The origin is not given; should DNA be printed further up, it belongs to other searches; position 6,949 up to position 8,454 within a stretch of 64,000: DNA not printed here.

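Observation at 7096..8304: Unannotatable 402-aa cysteine-rich secreted protein inserted between ispH and rihC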

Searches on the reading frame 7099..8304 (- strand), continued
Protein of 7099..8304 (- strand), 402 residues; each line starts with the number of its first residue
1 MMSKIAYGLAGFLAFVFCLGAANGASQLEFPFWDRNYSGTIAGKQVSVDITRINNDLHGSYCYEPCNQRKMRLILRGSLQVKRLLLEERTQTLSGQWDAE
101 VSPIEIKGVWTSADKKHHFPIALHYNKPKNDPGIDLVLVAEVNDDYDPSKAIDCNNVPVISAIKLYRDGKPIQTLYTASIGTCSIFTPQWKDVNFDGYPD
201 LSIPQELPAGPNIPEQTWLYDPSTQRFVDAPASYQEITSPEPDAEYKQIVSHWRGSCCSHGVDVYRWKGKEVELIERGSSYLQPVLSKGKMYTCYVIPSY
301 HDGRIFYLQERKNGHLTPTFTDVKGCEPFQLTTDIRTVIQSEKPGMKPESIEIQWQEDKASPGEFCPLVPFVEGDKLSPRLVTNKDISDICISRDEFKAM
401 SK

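Call 71: find_encoding_contigs(protein=P0059, flank=5000, max_places=1)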
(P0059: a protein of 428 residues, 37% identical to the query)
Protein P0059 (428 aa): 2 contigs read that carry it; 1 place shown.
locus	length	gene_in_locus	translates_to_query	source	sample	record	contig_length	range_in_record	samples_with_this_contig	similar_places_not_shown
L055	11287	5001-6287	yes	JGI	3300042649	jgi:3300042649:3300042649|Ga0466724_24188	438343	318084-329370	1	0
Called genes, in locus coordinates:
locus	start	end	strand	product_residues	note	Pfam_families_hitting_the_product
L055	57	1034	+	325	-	PF25917:BSH_RND, PF25881:HH_YBHG, PF25876:HH_MFP_RND (weak)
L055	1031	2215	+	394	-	PF12698:ABC2_membrane_3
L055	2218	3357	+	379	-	PF12698:ABC2_membrane_3, PF01061:ABC2_membrane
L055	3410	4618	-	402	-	PF00083:Sugar_tr (weak), PF07690:MFS_1, PF13347:MFS_2 (faint), PF07690:MFS_1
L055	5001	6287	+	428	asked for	PF27031:DUF8339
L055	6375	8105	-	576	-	PF00990:GGDEF, PF00563:EAL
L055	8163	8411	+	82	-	-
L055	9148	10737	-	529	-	PF08269:dCache_2, PF17200:sCache_2, PF17201:Cache_3-Cache_2, PF00015:MCPsignal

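Call 72: search_protein_families(proteins=[L053:898-3264:+, L053:3228-3854:+, L053:3870-4340:+, L053:5001-6380:+, L053:6526-6786:+, L053:6891-8063:+], library=ncbifam, max_evalue=0.01)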
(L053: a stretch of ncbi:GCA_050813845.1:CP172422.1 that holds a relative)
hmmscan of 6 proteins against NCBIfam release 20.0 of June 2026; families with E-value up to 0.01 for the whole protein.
L053:898-3264:+ (788 aa): 0 families

L053:3228-3854:+ (208 aa): 0 families

L053:3870-4340:+ (156 aa): 0 families

L053:5001-6380:+ (459 aa): 2 families
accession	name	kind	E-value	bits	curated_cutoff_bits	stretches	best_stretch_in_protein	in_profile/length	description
NF047539.1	XAC2610_fam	domain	2.5e-24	85.6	35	1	241-328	2-88/89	XAC2610-related protein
TIGR04411.1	T2SS_GspN_Lepto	equivalog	0.0021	17.6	50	1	91-191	91-184/280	type II secretion system protein GspN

L053:6526-6786:+ (86 aa): 1 family
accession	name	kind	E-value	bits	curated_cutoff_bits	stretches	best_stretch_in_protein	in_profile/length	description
NF033420.0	T6SS_PAAR_dom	equivalog_domain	0.0057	16.7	124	0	15-86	20-94/94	type VI secretion system PAAR protein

L053:6891-8063:+ (390 aa): 0 families

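Call 74: search_solved_structures(query=L053:898-3264:+, max_evalue=1)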
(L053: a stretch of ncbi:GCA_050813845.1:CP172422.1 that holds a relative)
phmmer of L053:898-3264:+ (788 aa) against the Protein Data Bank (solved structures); distinct sequences matched with E-value up to 1: 1.
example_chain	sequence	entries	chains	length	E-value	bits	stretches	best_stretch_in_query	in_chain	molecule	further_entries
6xyw_BB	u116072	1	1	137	0.45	11.7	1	506-570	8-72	mS38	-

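Call 76: profile_search(protein=L053:898-3264:+)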
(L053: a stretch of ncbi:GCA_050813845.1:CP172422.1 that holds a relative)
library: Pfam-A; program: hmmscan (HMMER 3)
A. the first sequence (788 residues): domains with independent E <= 10: 3; with E <= 0.001: 0
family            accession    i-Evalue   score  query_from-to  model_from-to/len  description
DUF903            PF06004.18        2.3     8.7      57-78          6-27/49  Bacterial protein of unknown function (DUF903)
Peptidase_M23     PF01551.29        2.5     8.8      23-50          1-27/96  Peptidase family M23
Peptidase_M23     PF01551.29        7.8     7.2     147-172        61-88/96  Peptidase family M23

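Call 77: find_homologous_proteins(query=L053:898-3261:+, max_evalue=0.001)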
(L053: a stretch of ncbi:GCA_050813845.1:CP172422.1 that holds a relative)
Query L053:898-3261:+ (788 aa): 1006 proteins with E <= 0.001 among 8000 candidates; the best 120 are listed.
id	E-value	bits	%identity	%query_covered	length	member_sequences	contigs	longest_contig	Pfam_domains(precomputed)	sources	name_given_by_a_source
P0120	0.0e+0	1787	94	100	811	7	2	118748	-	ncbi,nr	ncbi:hypothetical protein WL22_01430 [Burkholderia ubonensis]|nr:M23 family metallopeptidase [Burkho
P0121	0.0e+0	1661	86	100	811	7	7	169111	-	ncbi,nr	ncbi:hypothetical protein DF163_30945 [Burkholderia stagnalis]|nr:hypothetical protein DF163_30945 [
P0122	0.0e+0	1609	85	100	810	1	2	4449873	-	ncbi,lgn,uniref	ncbi:hypothetical protein WN982_37170 [Paraburkholderia sp. IMGN_8]|uniref:hypothetical protein n=1 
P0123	0.0e+0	1583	82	100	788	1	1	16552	-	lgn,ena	-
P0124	0.0e+0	1520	79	100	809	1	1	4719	-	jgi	jgi:hypothetical protein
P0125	0.0e+0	1476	77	100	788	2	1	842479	-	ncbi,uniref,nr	ncbi:hypothetical protein [Paraburkholderia kururiensis]|uniref:hypothetical protein n=1 Tax=Parabur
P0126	0.0e+0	1460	77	100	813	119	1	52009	-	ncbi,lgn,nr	ncbi:conserved hypothetical protein [Burkholderia cenocepacia]|nr:conserved hypothetical protein [Bu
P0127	0.0e+0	1457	75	100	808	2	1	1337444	-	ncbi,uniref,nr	ncbi:hypothetical protein [Paraburkholderia bannensis]|uniref:hypothetical protein n=1 Tax=Paraburkh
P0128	0.0e+0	1378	72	100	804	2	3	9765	-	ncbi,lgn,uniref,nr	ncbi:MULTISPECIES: M23 family metallopeptidase [unclassified Caballeronia]|uniref:M23 family metallo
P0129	0.0e+0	1228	72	97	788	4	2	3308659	-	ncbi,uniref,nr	ncbi:M23 family metallopeptidase [Burkholderia ubonensis]|uniref:Uncharacterized protein n=1 Tax=Bur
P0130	0.0e+0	1226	67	100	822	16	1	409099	-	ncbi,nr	ncbi:hypothetical protein DIE18_04980 [Burkholderia sp. Bp9125]|nr:hypothetical protein DIE18_04980 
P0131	0.0e+0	1225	66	99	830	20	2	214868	-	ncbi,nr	ncbi:hypothetical protein DF153_20160 [Burkholderia cenocepacia]|nr:hypothetical protein DF152_22280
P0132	0.0e+0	1214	70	100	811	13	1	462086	-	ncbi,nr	ncbi:hypothetical protein WJ70_23870 [Burkholderia ubonensis]|nr:hypothetical protein WJ70_23870 [Bu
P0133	0.0e+0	1087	64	97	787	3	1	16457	-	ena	-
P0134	0.0e+0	1085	58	100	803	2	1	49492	-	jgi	jgi:hypothetical protein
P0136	0.0e+0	1073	59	100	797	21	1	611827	-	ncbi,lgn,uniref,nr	ncbi:M23 family metallopeptidase [Burkholderia ambifaria]|uniref:M23 family metallopeptidase n=1 Tax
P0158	2.1e-283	961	55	100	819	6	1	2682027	-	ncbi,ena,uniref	ncbi:hypothetical protein [Paraburkholderia phenoliruptrix]|uniref:hypothetical protein n=1 Tax=Para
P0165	1.1e-278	945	54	100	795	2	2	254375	-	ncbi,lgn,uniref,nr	ncbi:hypothetical protein [Cupriavidus basilensis]|uniref:hypothetical protein n=1 Tax=Cupriavidus b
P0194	1.2e-211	723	46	100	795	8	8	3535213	-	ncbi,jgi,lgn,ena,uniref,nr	ncbi:hypothetical protein ACN9MG_00605 [Burkholderia ambifaria]|uniref:M23 family metallopeptidase n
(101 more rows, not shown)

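Call 83: search_protein_families(proteins=[L024:7345-8010:-, L046:4877-5608:+, L024:7976-10273:-, L046:2412-4877:+, L024:7179-7553:+], library=ncbifam, max_evalue=0.1)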
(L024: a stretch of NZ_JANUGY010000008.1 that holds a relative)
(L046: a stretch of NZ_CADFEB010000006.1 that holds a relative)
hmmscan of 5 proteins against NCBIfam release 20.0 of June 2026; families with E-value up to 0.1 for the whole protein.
L024:7345-8010:- (222 aa): 0 families

L046:4877-5608:+ (244 aa): 0 families

L024:7976-10273:- (766 aa): 2 families
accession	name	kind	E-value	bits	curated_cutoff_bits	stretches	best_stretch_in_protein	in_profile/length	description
NF008652.0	PRK11649.1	equivalog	0.058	12.1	341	0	118-167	357-404/439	murein DD-endopeptidase MepM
NF041410.1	XopAW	subfamily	0.062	13.1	120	0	379-408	61-90/235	XopAW family type III secretion system calcium-binding effector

L046:2412-4877:+ (822 aa): 0 families

L024:7179-7553:+ (125 aa): 0 families

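Call 84: search_solved_structures(query=A4, max_evalue=1, show_alignments=2)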
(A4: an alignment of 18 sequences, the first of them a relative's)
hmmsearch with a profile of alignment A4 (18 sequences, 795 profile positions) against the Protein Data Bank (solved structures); distinct sequences matched with E-value up to 1: 19.
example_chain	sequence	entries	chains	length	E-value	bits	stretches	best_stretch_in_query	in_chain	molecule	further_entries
9ms7_A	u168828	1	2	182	7.7e-06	27.8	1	554-630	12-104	PWe2 endolysin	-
5h7t_A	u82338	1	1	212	4.4e-05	25.3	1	582-646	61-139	Class IV chitinase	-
7f88_A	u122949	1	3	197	0.00062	21.5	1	581-633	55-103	Chitinase A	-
1wvu_A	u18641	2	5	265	0.0016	20.1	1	582-639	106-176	chitinase C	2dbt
9eoi_A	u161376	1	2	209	0.002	19.8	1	564-618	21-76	Putative lytic enzyme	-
4ok7_A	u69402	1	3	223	0.004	18.8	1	559-633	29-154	Endolysin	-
3hbd_A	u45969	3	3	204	0.0054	18.3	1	582-640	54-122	Class IV chitinase Chia4-Pa2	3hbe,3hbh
8xcl_A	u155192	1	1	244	0.0055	18.3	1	614-639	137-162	EF-hand domain-containing protein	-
4mck_A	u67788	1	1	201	0.0092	17.6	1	582-634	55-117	Chitinase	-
1wvv_A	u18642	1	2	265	0.012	17.2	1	582-639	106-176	chitinase C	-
4ij4_A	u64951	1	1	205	0.013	17.1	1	581-633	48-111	Chitinase A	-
3wh1_A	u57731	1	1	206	0.013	17.1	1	581-633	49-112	Chitinase A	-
8p8e_AAA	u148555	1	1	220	0.014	17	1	564-639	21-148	Glycoside hydrolase family protein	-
2cjl_A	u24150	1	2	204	0.017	16.7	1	581-639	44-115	SECRETED CHITINASE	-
8hne_A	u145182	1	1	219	0.042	15.4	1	583-631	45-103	Anc4, ancestral GH19 chitinase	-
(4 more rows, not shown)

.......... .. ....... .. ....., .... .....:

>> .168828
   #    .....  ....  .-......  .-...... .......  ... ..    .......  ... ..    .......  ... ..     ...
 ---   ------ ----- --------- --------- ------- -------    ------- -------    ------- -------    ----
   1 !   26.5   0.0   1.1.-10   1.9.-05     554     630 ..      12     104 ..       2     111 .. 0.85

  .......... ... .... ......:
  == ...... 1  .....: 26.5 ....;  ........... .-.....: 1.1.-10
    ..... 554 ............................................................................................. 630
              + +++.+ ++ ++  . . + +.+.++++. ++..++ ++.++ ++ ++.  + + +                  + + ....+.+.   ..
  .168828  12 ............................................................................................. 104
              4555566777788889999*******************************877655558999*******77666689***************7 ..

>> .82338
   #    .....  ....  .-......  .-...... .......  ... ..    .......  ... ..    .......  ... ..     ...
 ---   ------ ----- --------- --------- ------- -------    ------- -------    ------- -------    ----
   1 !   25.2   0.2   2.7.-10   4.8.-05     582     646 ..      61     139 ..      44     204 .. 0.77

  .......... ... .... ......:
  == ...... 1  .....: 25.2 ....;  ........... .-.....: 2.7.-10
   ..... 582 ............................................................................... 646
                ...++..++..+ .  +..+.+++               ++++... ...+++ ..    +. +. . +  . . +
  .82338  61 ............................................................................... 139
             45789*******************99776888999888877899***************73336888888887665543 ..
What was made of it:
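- The effector profile hits GH19 endolysins and chitinases in the PDB (E 7.7e-6, 4.4e-5; call 84).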

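Call 88: find_encoding_contigs(protein=P0136, flank=5000, max_places=1)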
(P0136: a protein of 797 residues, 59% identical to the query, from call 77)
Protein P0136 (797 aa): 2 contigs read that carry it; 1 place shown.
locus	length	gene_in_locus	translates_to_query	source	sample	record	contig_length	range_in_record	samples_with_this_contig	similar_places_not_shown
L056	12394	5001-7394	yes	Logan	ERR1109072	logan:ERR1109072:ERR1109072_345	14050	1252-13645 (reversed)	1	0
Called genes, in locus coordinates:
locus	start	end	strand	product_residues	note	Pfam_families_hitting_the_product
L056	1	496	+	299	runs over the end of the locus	?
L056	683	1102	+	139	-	PF02077:SURF4, PF07681:DoxX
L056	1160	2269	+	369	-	PF13609:Porin_4, PF00267:Porin_1 (weak)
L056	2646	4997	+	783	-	PF05954:Phage_GPD, PF13296:T6SS_Vgr, PF10106:DUF2345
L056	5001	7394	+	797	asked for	-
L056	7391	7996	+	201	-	-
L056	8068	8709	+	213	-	-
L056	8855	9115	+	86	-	PF05488:PAAR_motif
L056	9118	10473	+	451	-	-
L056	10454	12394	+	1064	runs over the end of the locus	?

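Call 89: find_encoding_contigs(protein=P0165, flank=5000, max_places=1)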
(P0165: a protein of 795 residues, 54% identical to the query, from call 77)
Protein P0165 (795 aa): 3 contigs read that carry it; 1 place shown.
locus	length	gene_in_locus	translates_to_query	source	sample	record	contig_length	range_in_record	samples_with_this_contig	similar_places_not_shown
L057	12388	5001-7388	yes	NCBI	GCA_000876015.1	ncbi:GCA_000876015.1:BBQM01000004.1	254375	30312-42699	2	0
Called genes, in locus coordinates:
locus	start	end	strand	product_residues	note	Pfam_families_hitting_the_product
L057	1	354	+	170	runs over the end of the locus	PF02367:TsaE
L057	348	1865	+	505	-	PF11741:AMIN, PF01520:Amidase_3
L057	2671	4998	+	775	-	PF05954:Phage_GPD, PF13296:T6SS_Vgr, PF10106:DUF2345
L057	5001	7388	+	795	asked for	-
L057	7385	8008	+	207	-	-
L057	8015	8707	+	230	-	-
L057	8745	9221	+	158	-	-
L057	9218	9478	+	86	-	PF05488:PAAR_motif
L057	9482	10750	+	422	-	-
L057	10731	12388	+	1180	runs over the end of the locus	PF06761:IcmF-related, PF21070:IcmF_helical, PF06744:IcmF_C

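Call 92: search_protein_families(proteins=[L056:7391-7993:+, L056:8068-8706:+, L057:7385-8005:+, L057:8015-8704:+, L057:8745-9218:+, L053:3228-3851:+, L053:3870-4337:+], library=ncbifam, max_evalue=1)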
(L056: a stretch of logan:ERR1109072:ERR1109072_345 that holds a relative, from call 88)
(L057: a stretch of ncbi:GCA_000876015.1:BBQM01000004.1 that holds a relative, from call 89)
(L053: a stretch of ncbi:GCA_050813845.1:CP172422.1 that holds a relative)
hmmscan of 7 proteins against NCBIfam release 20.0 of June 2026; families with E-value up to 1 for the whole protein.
L056:7391-7993:+ (201 aa): 0 families

L056:8068-8706:+ (213 aa): 0 families

L057:7385-8005:+ (207 aa): 0 families

L057:8015-8704:+ (230 aa): 0 families

L057:8745-9218:+ (158 aa): 1 family
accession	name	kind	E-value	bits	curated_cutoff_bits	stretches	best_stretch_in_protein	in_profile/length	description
NF047539.1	XAC2610_fam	domain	1.5e-11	44.6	35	1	73-147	3-73/89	XAC2610-related protein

L053:3228-3851:+ (208 aa): 0 families

L053:3870-4337:+ (156 aa): 1 family
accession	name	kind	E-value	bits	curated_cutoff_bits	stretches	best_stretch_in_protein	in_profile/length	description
NF053802.1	FPM13_fam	exception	0.08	13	210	1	1-26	2-27/113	FPM13 family metalloprotein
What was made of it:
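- In the homologous Cupriavidus module the gene just upstream of PAAR is a small XAC2610_fam protein (44.6 bits against a cutoff of 35; call 92).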

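Call 99: find_encoding_contigs(protein=P0158, flank=5000, max_places=1)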
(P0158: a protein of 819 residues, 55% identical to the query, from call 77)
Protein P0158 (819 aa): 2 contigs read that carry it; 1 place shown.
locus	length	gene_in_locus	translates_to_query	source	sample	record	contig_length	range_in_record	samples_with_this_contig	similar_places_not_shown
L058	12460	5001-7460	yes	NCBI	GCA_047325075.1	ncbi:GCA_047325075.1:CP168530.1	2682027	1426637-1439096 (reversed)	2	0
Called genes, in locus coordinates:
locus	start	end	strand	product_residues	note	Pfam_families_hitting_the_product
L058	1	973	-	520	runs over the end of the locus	-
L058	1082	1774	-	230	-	PF14378:PAP2_3 (faint), PF01569:PAP2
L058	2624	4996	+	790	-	PF05954:Phage_GPD, PF13296:T6SS_Vgr, PF10106:DUF2345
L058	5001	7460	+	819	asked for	-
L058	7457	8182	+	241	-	-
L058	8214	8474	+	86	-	PF05488:PAAR_motif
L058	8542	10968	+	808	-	-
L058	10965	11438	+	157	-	-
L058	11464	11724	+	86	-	PF05488:PAAR_motif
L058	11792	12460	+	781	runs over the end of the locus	-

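Call 100: find_encoding_contigs(protein=P0194, flank=5000, max_places=1)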
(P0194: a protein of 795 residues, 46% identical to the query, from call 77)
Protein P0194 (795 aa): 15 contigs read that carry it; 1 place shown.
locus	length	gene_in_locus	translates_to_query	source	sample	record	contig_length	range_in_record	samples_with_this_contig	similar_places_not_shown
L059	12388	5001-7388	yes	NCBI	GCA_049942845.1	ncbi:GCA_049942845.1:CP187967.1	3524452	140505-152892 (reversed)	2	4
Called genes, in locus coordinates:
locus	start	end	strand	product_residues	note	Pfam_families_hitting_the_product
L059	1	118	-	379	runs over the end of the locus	PF13458:Peripla_BP_6, PF01094:ANF_receptor, PF13433:Peripla_BP_5 (weak)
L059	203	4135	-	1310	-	PF21775:PutA_1st, PF18327:PRODH, PF14850:Pro_dh-DNA_bdg, PF01619:Pro_dh, PF00171:Aldedh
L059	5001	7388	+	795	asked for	-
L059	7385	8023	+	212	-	-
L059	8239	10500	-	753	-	PF17764:PriA_3primeBD, PF00270:DEAD, PF04851:ResIII, PF18319:Zn_ribbon_PriA, PF00271:Helicase_C, PF18074:PriA_C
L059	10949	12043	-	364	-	PF01208:URO-D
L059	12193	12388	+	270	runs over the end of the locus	PF00497:SBP_bac_3, PF10613:Lig_chan-Glu_bd (faint)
